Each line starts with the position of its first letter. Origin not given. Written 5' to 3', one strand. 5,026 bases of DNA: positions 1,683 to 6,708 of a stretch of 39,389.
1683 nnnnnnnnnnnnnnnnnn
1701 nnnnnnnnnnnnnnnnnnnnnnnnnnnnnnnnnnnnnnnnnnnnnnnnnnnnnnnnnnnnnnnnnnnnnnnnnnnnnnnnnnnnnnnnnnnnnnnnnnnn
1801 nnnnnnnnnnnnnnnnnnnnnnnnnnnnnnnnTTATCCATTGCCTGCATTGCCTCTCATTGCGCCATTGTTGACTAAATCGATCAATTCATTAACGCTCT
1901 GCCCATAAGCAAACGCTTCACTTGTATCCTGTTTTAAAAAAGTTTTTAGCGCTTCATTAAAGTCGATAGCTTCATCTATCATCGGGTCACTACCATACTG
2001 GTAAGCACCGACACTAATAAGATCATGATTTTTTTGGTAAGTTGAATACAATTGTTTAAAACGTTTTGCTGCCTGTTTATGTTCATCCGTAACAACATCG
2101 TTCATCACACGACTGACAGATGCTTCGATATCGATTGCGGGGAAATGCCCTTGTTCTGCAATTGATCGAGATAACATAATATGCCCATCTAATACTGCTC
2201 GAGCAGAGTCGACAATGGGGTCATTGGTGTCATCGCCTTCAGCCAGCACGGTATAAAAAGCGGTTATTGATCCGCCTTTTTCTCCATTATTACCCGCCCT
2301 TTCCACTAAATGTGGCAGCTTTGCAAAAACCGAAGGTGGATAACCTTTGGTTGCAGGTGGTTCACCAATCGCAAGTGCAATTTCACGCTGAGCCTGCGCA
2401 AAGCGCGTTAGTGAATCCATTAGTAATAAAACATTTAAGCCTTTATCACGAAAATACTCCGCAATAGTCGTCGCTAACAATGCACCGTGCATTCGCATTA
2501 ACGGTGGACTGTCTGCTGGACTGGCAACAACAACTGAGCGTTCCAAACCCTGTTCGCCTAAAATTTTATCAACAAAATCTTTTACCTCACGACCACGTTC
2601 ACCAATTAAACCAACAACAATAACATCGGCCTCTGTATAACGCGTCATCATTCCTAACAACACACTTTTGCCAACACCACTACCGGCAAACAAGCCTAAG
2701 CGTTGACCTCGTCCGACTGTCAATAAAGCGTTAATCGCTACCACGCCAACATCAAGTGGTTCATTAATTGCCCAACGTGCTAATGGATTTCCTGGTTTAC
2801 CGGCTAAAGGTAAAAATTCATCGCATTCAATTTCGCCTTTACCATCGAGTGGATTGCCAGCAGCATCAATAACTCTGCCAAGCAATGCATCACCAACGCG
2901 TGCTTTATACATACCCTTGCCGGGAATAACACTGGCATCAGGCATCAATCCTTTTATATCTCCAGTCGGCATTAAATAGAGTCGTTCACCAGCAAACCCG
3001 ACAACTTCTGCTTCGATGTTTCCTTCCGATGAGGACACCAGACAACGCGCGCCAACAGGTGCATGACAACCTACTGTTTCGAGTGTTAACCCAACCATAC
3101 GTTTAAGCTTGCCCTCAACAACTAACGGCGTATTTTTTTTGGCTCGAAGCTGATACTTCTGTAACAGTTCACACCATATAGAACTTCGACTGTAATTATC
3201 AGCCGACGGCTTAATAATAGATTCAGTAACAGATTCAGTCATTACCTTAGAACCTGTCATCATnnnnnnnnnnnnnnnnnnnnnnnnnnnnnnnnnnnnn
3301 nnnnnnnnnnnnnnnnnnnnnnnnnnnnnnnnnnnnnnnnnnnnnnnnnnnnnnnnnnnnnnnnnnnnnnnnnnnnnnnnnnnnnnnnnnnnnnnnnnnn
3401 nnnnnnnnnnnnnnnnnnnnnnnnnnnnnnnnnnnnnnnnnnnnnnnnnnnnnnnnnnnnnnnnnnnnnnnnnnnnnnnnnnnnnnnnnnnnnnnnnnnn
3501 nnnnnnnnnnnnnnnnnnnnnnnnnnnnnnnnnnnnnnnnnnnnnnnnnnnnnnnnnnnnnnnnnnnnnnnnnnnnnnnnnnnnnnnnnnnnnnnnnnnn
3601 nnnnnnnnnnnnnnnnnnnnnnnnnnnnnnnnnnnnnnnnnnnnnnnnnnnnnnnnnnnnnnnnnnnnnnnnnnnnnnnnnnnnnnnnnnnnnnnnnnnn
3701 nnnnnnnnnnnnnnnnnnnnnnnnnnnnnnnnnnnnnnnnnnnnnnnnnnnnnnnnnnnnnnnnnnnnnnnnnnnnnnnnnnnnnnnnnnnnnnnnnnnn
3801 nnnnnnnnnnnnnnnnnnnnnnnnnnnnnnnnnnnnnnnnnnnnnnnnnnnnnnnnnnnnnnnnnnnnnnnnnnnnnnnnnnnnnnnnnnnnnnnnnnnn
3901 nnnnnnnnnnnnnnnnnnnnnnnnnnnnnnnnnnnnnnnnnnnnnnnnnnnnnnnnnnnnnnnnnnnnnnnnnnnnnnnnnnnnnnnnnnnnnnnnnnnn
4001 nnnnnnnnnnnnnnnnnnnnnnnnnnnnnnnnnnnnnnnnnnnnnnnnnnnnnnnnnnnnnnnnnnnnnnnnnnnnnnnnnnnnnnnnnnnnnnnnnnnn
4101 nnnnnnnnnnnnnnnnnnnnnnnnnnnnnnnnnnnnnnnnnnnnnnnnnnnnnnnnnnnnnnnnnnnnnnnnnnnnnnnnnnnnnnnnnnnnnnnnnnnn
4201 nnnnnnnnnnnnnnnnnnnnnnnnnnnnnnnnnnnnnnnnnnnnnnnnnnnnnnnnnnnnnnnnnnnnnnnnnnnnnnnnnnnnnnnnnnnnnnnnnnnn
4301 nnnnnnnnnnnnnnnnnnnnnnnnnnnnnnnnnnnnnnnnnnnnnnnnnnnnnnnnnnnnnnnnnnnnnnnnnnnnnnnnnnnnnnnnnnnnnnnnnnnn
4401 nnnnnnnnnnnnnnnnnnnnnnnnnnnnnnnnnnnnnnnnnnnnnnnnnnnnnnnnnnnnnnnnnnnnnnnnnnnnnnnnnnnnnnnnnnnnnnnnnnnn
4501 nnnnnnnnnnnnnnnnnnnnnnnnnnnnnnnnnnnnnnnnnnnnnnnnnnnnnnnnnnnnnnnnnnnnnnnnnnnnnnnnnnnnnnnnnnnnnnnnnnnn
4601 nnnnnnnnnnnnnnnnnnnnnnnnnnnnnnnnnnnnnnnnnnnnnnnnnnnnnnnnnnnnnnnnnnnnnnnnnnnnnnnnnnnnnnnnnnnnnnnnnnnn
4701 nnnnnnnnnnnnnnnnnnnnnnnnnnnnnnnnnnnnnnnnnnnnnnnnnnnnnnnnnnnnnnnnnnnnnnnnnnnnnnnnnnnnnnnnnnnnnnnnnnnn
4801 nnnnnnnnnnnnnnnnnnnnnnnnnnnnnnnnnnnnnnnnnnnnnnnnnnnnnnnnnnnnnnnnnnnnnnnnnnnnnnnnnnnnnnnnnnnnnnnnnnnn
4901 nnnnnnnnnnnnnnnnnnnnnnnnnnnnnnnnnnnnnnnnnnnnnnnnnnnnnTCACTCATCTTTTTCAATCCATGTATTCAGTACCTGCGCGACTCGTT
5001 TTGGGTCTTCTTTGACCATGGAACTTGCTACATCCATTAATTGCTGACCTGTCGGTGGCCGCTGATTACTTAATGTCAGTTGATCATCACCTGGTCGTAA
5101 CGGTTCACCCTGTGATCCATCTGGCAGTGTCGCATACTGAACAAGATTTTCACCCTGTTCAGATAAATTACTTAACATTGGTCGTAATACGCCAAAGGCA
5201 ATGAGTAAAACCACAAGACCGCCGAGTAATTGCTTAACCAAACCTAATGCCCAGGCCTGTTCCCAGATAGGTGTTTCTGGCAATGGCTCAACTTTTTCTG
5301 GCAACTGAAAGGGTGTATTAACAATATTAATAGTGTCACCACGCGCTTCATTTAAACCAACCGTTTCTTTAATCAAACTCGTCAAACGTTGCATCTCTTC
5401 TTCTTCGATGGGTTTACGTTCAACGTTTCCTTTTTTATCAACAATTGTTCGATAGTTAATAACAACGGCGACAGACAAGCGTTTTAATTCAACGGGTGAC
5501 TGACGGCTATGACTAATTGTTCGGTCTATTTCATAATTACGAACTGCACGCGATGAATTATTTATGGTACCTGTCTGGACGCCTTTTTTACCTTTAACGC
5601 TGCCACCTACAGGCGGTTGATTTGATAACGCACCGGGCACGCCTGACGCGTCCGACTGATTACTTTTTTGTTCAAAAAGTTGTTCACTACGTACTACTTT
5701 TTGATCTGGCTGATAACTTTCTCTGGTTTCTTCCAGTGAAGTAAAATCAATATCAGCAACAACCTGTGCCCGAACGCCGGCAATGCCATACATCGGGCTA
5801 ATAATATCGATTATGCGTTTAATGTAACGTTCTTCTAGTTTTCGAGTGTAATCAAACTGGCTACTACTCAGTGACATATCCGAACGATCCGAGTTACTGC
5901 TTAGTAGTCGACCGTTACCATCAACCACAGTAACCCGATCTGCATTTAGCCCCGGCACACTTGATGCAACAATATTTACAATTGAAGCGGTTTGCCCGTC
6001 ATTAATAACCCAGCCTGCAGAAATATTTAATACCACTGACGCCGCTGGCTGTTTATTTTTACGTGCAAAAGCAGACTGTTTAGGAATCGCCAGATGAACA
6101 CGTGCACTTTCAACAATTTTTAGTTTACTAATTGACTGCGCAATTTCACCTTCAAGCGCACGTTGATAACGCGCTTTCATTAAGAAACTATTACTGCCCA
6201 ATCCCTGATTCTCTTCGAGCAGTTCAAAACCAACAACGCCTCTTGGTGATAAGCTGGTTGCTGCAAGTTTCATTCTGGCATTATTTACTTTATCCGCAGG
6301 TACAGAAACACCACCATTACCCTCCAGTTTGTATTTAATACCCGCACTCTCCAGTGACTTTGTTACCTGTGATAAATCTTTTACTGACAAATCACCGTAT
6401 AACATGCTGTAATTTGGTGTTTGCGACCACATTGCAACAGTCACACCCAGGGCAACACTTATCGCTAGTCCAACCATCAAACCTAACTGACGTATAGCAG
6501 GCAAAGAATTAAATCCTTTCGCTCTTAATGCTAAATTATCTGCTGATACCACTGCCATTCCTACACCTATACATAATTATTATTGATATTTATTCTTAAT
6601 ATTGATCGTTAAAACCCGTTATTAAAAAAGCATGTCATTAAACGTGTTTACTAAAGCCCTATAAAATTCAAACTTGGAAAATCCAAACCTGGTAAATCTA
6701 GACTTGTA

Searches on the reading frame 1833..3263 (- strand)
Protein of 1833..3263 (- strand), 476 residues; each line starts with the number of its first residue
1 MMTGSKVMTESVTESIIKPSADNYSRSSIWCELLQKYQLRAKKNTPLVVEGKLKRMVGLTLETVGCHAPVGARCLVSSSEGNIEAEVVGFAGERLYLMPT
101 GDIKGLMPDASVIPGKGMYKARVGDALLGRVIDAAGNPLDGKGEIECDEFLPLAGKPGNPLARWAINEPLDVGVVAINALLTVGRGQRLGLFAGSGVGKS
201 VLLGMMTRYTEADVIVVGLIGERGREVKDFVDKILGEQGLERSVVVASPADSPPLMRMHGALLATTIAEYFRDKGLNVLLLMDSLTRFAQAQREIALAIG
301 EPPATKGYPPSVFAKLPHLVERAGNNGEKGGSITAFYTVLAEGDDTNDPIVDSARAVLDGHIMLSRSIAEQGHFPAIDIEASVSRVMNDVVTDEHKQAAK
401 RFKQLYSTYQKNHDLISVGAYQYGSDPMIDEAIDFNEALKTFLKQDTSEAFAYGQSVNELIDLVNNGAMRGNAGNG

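Call 6: search_protein_families(library=pfam, proteins=[window:1833-3263:-], max_evalue=0.001)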
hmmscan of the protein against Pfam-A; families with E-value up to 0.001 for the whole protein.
window:1833-3263:- (476 aa): 2 families
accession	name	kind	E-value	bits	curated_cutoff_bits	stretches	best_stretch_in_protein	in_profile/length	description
PF00006.31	ATP-synt_ab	-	1.9e-87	292.8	29.5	1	173-384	1-213/213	ATP synthase alpha/beta family, nucleotide-binding domain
PF18269.6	T3SS_ATPase_C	-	1.1e-25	89.7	22.7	1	391-460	1-70/72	T3SS EscN ATPase C-terminal domain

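Call 48: find_homologous_proteins(query=window:1833-3263:-, max_evalue=1e-100)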
Query window:1833-3263:- (476 aa): 7998 proteins with E <= 1e-100 among 8000 candidates; the best 120 are listed.
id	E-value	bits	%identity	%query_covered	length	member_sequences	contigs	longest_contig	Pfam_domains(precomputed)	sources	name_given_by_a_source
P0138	5.7e-278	940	90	98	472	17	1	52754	PF18269.7,PF00006.32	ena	-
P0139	6.4e-277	937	91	96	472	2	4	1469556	PF18269.7,PF00006.32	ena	-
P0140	1.8e-269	912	89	96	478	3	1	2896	PF18269.7,PF00006.32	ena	-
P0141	4.4e-269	911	91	94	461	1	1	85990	PF18269.7,PF00006.32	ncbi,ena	-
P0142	6.7e-265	897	90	94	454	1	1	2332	PF18269.7,PF00006.32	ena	-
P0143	2.1e-264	896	88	95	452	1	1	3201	PF18269.7,PF00006.32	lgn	-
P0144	1.8e-262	889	88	95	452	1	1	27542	PF18269.7,PF00006.32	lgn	-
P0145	2.4e-262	889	88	94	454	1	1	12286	PF18269.7,PF00006.32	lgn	-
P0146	2.7e-262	889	90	93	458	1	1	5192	PF18269.7,PF00006.32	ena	-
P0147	3.2e-262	888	89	93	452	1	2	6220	PF18269.7,PF00006.32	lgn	-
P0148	8.4e-262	887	88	93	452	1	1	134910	PF18269.7,PF00006.32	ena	-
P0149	9.1e-261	884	88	93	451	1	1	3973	PF18269.7,PF00006.32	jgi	-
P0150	1.2e-260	883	88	94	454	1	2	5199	PF18269.7,PF00006.32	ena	-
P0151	1.6e-260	883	88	93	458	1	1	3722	PF18269.7,PF00006.32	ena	-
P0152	2.3e-260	882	87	94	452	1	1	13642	PF18269.7,PF00006.32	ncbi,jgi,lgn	-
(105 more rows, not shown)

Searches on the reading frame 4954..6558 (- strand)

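Call 6: search_protein_families(library=pfam, proteins=[window:4954-6558:-], max_evalue=0.001)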
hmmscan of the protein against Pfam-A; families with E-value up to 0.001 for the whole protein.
window:4954-6558:- (534 aa): 2 families
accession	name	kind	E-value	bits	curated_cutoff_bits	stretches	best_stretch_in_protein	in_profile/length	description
PF01514.23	YscJ_FliF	-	3.8e-58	196.7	24.4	1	46-220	2-178/179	Secretory protein of YscJ/FliF family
PF08345.17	YscJ_FliF_C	-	4.3e-43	147.7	23.8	1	254-417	2-147/147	Flagellar M-ring protein C-terminal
